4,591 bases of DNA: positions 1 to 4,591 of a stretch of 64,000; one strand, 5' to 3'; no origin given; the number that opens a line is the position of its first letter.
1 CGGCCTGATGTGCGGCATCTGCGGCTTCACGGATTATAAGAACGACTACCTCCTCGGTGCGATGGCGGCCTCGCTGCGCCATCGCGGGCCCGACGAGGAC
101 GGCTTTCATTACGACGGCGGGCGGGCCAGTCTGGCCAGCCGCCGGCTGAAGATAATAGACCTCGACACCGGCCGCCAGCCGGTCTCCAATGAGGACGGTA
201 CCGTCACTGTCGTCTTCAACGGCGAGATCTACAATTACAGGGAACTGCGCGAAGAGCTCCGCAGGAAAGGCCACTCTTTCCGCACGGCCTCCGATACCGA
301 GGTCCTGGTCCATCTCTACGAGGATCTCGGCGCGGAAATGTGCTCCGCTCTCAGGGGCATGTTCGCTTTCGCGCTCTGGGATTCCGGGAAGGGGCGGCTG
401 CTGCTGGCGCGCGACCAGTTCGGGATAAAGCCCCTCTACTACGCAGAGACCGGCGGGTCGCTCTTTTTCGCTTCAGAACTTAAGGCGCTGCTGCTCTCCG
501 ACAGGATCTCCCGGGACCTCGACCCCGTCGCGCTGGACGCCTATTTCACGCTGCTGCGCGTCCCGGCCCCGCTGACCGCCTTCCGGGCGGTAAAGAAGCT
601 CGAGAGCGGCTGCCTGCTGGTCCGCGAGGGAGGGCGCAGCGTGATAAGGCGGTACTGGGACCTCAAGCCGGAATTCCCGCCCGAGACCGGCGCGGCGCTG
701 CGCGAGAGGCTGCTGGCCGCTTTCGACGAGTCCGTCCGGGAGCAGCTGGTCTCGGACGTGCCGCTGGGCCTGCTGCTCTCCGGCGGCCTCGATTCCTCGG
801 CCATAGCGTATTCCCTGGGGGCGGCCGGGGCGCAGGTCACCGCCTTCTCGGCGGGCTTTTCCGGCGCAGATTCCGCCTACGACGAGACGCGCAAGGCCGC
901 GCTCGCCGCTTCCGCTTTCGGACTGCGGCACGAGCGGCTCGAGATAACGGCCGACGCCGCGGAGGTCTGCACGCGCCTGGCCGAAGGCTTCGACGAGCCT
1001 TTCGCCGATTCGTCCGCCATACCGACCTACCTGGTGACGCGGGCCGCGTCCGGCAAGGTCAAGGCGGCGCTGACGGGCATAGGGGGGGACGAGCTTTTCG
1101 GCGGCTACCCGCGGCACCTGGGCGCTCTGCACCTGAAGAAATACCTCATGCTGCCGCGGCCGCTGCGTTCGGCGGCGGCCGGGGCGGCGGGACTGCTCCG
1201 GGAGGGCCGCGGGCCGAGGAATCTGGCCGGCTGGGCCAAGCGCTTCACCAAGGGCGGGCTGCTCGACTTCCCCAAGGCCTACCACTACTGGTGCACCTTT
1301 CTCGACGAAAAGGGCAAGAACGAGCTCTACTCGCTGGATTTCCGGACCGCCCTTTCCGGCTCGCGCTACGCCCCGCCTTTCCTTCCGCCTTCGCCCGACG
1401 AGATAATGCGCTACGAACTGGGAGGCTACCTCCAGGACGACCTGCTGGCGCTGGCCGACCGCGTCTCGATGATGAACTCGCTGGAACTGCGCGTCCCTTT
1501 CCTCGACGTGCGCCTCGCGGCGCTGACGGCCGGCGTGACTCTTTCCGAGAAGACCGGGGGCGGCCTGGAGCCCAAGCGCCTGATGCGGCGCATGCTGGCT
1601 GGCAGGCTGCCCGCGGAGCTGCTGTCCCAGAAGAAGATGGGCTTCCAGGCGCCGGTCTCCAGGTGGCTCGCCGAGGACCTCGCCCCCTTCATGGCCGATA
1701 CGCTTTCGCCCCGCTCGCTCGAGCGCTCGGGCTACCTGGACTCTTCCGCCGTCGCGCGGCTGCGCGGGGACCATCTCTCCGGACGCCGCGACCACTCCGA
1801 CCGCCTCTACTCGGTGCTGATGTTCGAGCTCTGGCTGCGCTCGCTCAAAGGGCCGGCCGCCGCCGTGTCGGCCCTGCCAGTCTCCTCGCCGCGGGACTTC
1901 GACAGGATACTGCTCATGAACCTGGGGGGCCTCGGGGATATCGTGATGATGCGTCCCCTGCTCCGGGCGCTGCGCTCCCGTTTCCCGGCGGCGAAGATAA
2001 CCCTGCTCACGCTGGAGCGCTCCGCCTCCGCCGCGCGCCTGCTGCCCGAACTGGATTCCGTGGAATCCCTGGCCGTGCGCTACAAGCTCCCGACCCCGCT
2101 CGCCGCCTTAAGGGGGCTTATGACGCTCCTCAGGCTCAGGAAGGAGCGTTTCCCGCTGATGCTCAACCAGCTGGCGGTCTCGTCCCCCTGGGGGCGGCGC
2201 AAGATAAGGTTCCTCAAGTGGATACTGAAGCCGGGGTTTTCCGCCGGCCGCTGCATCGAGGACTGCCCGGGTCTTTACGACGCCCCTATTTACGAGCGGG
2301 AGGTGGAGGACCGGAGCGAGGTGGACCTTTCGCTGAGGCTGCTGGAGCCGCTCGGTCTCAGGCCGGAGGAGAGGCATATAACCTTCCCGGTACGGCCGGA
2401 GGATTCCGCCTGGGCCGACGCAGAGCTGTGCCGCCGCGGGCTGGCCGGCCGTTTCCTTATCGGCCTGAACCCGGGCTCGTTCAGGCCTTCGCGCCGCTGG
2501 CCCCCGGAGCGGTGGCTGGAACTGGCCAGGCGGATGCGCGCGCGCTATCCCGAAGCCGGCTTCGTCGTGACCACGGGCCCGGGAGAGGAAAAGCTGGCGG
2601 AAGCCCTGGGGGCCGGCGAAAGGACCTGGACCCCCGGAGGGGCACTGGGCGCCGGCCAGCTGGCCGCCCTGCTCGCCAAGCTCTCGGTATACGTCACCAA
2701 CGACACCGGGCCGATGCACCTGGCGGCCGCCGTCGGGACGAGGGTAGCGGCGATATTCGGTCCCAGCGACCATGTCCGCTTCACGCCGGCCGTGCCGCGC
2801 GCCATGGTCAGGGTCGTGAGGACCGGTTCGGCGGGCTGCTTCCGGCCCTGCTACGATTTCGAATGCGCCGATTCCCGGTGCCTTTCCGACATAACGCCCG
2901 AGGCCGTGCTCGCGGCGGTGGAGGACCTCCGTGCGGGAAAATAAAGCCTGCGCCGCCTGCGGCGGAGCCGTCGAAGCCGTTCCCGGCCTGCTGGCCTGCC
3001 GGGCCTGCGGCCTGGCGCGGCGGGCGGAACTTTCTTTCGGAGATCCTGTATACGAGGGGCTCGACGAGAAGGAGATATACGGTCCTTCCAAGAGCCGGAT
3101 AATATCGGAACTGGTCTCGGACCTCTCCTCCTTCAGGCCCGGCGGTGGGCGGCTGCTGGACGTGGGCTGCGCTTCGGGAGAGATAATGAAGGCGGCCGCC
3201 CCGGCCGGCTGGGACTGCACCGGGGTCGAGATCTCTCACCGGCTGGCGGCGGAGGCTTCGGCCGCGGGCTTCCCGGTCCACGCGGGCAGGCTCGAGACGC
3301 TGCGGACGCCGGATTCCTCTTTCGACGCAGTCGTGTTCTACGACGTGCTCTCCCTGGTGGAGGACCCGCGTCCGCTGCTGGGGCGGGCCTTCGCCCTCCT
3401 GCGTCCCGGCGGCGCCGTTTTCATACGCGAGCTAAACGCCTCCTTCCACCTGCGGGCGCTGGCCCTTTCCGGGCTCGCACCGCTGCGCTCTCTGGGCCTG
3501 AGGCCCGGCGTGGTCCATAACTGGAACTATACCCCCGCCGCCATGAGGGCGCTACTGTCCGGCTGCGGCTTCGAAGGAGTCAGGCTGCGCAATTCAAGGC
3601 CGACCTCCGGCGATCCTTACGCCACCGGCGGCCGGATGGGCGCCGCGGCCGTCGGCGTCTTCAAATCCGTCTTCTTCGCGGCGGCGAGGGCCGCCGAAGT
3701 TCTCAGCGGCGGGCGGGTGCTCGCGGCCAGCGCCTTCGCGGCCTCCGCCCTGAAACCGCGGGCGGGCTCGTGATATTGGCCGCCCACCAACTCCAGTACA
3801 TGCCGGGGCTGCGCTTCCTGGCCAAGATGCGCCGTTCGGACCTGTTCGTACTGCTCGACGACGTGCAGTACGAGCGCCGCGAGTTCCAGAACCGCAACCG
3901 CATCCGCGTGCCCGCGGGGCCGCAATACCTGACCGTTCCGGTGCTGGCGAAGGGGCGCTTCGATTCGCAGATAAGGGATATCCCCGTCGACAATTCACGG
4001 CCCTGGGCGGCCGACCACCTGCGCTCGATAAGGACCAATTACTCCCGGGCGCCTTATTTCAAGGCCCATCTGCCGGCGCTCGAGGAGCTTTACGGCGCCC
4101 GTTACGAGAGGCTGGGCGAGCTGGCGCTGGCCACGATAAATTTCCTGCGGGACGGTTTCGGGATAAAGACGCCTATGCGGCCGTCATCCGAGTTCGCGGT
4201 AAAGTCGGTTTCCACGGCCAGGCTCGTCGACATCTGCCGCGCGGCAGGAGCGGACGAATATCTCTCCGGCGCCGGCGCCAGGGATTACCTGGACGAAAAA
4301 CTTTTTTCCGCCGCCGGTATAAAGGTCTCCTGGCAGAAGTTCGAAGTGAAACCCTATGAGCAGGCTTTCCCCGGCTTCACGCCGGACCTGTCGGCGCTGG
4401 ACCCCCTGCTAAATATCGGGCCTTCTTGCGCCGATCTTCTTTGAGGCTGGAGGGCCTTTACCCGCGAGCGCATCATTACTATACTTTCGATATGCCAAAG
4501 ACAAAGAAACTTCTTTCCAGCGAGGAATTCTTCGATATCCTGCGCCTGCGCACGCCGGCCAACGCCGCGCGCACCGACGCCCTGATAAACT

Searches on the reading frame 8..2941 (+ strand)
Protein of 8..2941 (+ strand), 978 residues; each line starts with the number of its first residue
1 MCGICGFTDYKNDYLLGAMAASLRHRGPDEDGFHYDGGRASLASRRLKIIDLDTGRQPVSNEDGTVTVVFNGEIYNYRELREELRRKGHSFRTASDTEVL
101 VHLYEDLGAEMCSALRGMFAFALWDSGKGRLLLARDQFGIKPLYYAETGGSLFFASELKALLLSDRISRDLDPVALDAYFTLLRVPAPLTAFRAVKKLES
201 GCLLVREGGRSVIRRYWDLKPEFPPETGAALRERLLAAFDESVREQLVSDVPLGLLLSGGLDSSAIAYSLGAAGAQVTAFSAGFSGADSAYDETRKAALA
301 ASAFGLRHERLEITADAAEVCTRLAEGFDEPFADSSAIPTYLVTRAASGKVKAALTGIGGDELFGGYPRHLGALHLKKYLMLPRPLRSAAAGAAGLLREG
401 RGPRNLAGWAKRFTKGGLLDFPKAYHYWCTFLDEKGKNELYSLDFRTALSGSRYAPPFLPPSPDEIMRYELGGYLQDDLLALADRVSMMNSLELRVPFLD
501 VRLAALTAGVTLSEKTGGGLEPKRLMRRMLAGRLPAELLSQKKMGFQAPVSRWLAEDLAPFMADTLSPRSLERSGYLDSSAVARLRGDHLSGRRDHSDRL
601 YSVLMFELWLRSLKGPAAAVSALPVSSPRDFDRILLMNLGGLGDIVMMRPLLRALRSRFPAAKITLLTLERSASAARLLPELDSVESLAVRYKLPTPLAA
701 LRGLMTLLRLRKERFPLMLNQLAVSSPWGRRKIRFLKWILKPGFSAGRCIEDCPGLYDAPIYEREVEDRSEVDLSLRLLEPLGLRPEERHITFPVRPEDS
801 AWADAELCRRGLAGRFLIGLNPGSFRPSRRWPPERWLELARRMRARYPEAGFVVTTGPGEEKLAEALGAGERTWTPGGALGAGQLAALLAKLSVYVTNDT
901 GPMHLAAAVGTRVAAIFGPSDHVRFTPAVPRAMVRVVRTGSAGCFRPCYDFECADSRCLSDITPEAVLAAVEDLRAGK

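Call 89: search_protein_families(library=pfam, proteins=[window:8-2941:+], max_evalue=0.0001)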
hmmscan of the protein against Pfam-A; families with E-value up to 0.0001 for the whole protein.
window:8-2941:+ (978 aa): 4 families
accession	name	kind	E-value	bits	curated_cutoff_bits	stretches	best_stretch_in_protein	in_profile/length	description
PF00733.27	Asn_synthase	-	1.7e-80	271.8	21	1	235-611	2-354/354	Asparagine synthase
PF13537.11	GATase_7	-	9.2e-49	165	25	1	45-162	2-122/123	Glutamine amidotransferase domain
PF13522.11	GATase_6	-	1.5e-41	141.9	27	1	29-157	2-130/130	Glutamine amidotransferase domain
PF01075.23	Glyco_transf_9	-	2.6e-20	73.2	22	1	808-946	102-238/247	Glycosyltransferase family 9 (heptosyltransferase)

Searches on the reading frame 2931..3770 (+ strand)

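Call 89: search_protein_families(library=pfam, proteins=[window:2931-3770:+], max_evalue=0.0001)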
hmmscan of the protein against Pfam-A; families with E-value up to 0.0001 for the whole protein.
window:2931-3770:+ (280 aa): 6 families
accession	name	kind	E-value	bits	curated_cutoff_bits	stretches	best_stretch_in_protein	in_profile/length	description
PF13489.12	Methyltransf_23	-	3.1e-20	73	27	1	57-217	8-162/164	Methyltransferase domain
PF08241.18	Methyltransf_11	-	8.5e-16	58.8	21.2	1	76-165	1-95/95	Methyltransferase domain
PF08242.18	Methyltransf_12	-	9.3e-13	49.2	30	1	76-162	1-97/98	Methyltransferase domain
PF13649.12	Methyltransf_25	-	1.3e-11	45.5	27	1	76-161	2-97/97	Methyltransferase domain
PF13847.12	Methyltransf_31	-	7.4e-09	35.9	27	1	72-169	4-113/145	Methyltransferase domain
PF07021.18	MetW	-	9.1e-07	29.1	21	1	70-152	12-97/193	Methionine biosynthesis protein MetW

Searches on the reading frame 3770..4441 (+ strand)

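Call 89: search_protein_families(library=pfam, proteins=[window:3770-4441:+], max_evalue=0.0001)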
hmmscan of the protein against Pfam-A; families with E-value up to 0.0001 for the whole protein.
window:3770-4441:+ (224 aa): 1 family
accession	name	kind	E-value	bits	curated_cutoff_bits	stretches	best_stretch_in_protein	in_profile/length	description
PF08889.16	WbqC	-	1.1e-66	225.3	21.3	1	7-219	1-214/218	WbqC-like protein family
